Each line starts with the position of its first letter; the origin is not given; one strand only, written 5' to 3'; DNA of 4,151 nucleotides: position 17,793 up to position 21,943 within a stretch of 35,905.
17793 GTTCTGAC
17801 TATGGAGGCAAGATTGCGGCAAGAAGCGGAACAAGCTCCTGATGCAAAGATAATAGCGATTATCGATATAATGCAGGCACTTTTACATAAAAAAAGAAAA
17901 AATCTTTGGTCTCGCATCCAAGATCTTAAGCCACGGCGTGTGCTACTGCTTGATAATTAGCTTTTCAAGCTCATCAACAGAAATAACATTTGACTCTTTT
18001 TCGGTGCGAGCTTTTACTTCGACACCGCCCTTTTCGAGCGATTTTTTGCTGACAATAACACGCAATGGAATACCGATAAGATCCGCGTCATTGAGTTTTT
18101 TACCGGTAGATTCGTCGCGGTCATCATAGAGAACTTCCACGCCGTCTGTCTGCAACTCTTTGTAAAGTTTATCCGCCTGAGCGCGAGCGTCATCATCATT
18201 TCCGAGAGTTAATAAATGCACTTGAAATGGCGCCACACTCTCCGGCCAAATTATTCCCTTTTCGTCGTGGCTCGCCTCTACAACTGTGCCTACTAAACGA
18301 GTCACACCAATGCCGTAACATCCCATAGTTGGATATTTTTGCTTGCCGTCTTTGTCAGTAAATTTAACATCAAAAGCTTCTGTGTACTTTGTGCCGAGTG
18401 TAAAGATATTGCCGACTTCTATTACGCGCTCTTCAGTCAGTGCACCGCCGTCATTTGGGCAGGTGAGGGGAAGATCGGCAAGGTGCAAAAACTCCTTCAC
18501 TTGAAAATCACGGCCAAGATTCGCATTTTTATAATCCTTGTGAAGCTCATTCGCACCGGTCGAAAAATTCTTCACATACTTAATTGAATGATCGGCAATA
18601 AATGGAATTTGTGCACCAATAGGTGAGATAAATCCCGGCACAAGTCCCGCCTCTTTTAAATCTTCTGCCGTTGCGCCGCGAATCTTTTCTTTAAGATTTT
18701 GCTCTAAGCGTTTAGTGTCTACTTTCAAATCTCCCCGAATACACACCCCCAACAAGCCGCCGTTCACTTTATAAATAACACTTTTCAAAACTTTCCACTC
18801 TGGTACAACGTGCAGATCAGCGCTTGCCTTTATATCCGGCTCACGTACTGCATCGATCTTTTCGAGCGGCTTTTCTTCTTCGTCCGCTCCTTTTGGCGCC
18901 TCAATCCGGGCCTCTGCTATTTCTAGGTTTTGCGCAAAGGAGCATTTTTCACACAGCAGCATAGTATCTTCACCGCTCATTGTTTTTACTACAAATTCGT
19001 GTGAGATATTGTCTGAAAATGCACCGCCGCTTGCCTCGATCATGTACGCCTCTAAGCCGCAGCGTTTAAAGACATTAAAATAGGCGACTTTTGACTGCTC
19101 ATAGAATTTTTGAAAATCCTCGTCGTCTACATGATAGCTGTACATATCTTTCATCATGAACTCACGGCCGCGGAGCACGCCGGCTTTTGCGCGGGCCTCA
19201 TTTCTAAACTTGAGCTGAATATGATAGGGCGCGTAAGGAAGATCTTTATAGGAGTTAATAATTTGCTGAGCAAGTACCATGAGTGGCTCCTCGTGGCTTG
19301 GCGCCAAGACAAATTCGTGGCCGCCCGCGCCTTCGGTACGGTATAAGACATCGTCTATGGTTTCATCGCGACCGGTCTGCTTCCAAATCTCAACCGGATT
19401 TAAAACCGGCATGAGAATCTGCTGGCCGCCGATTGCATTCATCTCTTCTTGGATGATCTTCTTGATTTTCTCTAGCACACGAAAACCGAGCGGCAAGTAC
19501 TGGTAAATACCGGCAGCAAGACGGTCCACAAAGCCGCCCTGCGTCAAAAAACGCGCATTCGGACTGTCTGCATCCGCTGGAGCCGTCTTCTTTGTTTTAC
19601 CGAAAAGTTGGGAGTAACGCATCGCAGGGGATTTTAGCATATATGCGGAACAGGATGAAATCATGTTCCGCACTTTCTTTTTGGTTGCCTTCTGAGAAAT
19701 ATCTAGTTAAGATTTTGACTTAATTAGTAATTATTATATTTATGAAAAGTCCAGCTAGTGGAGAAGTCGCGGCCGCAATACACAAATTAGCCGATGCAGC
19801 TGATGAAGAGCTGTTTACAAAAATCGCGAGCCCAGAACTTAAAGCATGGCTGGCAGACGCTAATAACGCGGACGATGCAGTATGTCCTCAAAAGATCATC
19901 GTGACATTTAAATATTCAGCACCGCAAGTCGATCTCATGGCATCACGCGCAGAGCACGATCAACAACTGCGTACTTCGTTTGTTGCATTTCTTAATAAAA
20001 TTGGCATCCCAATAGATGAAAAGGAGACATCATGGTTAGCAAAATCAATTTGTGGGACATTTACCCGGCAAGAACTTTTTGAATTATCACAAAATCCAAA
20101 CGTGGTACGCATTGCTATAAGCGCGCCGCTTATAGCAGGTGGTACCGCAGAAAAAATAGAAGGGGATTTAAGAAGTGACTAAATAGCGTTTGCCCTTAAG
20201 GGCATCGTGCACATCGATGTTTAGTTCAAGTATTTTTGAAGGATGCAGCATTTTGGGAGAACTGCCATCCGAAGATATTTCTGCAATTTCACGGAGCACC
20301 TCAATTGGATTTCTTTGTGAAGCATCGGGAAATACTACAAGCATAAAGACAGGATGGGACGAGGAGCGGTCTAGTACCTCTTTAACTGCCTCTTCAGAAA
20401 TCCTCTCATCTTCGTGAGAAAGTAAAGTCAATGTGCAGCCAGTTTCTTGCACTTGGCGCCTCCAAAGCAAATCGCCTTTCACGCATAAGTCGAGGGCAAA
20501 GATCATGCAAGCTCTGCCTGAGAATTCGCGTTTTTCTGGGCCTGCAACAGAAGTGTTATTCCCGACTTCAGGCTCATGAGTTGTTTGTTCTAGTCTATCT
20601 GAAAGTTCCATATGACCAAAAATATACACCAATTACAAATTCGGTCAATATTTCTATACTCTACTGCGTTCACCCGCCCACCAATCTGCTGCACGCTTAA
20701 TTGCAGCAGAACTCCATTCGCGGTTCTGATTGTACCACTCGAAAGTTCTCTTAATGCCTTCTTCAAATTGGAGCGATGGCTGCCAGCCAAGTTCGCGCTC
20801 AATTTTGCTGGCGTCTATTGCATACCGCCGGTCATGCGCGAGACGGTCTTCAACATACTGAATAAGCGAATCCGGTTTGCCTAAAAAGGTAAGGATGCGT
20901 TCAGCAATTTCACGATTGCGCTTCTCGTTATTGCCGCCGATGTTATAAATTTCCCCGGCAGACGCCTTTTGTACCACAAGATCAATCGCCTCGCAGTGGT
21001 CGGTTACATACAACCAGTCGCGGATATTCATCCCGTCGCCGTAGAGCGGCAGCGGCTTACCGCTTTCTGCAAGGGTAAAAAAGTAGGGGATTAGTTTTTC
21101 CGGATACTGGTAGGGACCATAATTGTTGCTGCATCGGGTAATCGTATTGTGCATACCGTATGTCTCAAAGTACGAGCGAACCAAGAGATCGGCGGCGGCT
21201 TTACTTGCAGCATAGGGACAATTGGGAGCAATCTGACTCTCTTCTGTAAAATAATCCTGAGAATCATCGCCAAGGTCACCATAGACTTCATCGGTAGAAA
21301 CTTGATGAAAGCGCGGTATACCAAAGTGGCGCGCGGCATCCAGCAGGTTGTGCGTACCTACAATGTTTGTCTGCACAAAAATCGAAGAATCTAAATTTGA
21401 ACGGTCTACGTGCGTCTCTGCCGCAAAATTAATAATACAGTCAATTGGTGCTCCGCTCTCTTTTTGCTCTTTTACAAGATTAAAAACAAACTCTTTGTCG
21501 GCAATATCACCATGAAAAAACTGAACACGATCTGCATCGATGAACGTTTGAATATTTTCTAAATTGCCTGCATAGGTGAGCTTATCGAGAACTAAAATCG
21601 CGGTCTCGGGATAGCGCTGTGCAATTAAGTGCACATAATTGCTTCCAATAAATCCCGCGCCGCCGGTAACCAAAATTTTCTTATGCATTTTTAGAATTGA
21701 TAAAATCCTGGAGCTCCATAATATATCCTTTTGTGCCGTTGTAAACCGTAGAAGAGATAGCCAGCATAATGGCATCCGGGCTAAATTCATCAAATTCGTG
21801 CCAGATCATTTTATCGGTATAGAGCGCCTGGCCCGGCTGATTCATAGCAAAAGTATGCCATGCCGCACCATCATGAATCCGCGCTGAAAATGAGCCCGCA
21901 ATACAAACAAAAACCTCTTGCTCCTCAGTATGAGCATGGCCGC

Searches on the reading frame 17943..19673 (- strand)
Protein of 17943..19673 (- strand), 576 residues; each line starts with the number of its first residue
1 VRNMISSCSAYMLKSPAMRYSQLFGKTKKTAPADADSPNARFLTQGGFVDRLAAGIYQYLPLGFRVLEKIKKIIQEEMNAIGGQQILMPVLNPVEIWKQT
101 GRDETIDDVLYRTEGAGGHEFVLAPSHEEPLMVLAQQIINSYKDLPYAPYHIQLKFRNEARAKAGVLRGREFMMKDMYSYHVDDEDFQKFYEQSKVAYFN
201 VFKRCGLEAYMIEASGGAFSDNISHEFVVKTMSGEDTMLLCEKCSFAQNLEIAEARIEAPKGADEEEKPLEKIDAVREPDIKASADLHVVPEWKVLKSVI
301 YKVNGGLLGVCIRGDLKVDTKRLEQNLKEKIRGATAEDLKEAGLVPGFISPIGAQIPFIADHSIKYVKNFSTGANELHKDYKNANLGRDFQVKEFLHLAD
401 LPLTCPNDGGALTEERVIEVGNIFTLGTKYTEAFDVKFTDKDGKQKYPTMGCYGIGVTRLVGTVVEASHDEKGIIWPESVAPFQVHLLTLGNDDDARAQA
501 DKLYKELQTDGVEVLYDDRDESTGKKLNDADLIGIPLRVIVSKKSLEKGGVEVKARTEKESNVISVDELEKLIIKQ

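Call 11: search_protein_families(library=pfam, proteins=[window:17943-19673:-], max_evalue=0.001)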
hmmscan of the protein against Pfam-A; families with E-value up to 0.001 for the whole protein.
window:17943-19673:- (576 aa): 3 families
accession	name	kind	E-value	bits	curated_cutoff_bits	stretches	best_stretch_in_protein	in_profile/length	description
PF00587.30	tRNA-synt_2b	-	7e-29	101.6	29.3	1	111-466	1-177/179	tRNA synthetase class II core domain (G, H, P, S and T)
PF03129.25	HGTP_anticodon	-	9.5e-22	77.4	21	1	484-575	1-93/94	Anticodon binding domain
PF04073.20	tRNA_edit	-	1.7e-16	60.9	25.5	1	281-385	7-117/123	Aminoacyl-tRNA editing domain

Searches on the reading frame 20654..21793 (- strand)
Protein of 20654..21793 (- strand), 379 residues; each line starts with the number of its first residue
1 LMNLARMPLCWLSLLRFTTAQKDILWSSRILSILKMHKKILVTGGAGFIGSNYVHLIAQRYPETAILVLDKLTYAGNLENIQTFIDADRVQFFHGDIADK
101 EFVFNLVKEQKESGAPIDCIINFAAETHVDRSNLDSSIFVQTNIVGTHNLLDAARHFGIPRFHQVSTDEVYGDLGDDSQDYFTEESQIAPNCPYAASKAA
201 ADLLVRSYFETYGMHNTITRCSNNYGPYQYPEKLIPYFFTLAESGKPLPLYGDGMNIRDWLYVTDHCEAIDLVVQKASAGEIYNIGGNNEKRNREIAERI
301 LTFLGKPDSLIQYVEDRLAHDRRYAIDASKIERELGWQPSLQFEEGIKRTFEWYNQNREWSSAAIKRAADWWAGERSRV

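Call 11: search_protein_families(library=pfam, proteins=[window:20654-21793:-], max_evalue=0.001)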
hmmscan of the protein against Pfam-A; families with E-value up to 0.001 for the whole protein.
window:20654-21793:- (379 aa): 9 families
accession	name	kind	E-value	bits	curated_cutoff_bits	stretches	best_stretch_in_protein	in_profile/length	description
PF16363.11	GDP_Man_Dehyd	-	1.5e-80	271.6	27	1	41-350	1-332/332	GDP-mannose 4,6 dehydratase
PF01370.27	Epimerase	-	1.1e-62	212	20.9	1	40-286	1-240/240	NAD dependent epimerase/dehydratase family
PF01073.25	3Beta_HSD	-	2.3e-18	66.6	22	1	41-269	1-224/280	3-beta hydroxysteroid dehydrogenase/isomerase family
PF04321.23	RmlD_sub_bind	-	4.3e-16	59.3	27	1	39-314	2-241/287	RmlD substrate binding domain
PF02719.21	Polysacc_synt_2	-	4.4e-16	59.4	20.2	1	40-169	1-130/293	Polysaccharide biosynthesis protein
PF07993.18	NAD_binding_4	-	4.3e-15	56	20.1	1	42-223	1-206/258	Male sterility protein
PF00106.31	adh_short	-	1.4e-08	34.9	26.6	1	38-151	1-116/195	short chain dehydrogenase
PF08659.16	KR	-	8.3e-05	23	22.6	1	40-126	3-91/180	KR domain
PF05368.20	NmrA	-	0.00024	21.3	27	1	36-162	1-102/298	NmrA-like family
